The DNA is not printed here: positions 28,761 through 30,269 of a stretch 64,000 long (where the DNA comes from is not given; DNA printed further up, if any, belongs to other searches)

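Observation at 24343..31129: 6.8-kb sugar-activation / glycosyltransferase cassette inserted inside the yebC-ruvC...ruvA-ruvB operon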

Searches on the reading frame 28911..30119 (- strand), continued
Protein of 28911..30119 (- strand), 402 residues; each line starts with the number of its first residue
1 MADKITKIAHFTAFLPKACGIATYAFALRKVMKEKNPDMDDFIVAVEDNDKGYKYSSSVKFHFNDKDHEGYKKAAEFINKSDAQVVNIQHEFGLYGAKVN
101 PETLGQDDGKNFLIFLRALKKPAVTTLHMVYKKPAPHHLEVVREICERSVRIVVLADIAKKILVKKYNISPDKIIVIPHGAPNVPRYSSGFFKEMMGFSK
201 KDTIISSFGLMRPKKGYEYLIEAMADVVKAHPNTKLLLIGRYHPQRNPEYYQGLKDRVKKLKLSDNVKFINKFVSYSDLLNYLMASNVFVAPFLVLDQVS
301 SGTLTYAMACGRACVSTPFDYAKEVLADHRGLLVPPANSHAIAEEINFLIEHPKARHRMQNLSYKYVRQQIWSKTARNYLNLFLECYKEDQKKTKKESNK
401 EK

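Call 64: find_encoding_contigs(protein=P0110, flank=8000, max_places=1)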
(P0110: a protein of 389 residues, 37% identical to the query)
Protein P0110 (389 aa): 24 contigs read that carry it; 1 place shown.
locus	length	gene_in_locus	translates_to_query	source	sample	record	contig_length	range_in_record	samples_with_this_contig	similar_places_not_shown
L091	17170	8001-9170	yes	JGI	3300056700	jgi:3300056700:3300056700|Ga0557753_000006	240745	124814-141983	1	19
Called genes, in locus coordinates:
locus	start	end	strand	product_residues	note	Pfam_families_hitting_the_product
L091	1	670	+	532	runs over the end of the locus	PF01676:Metalloenzyme, PF06415:iPGM_N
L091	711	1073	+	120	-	PF05635:23S_rRNA_IVP, PF22296:bAvd (weak)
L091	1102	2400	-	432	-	PF03979:Sigma70_r1_1 (weak), PF00140:Sigma70_r1_2, PF04542:Sigma70_r2, PF04539:Sigma70_r3, PF04545:Sigma70_r4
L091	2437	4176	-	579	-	PF01807:Zn_ribbon_DnaG, PF08275:DNAG_N, PF01751:Toprim, PF13362:Toprim_3 (weak), PF13662:Toprim_4, PF13155:Toprim_2, PF10410:DnaB_bind (weak)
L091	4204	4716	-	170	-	PF01551:Peptidase_M23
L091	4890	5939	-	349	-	PF13439:Glyco_transf_4, PF00534:Glycos_transf_1, PF13692:Glyco_trans_1_4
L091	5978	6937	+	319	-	PF04041:Glyco_hydro_130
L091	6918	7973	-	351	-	-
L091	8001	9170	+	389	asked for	PF13439:Glyco_transf_4, PF00534:Glycos_transf_1, PF13692:Glyco_trans_1_4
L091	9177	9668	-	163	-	-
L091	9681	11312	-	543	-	-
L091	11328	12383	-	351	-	-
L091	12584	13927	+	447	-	-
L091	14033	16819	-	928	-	-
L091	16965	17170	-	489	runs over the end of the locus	PF00005:ABC_tran, PF02463:SMC_N (faint), PF03193:RsgA_GTPase (faint), PF13191:AAA_16 (faint), PF13555:AAA_29 (faint), PF20720:nSTAND3 (faint), PF05729:NACHT (faint), PF00005:ABC_tran, +2 more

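Call 80: search_protein_families(library=padloc, proteins=[window:28911-30119:-], max_evalue=0.01)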
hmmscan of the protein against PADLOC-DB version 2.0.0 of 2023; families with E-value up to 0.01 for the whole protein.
window:28911-30119:- (402 aa): 0 families

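Call 81: search_protein_families(library=phrogs, proteins=[window:28911-30119:-], max_evalue=0.001)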
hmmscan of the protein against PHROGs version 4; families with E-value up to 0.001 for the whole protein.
window:28911-30119:- (402 aa): 0 families
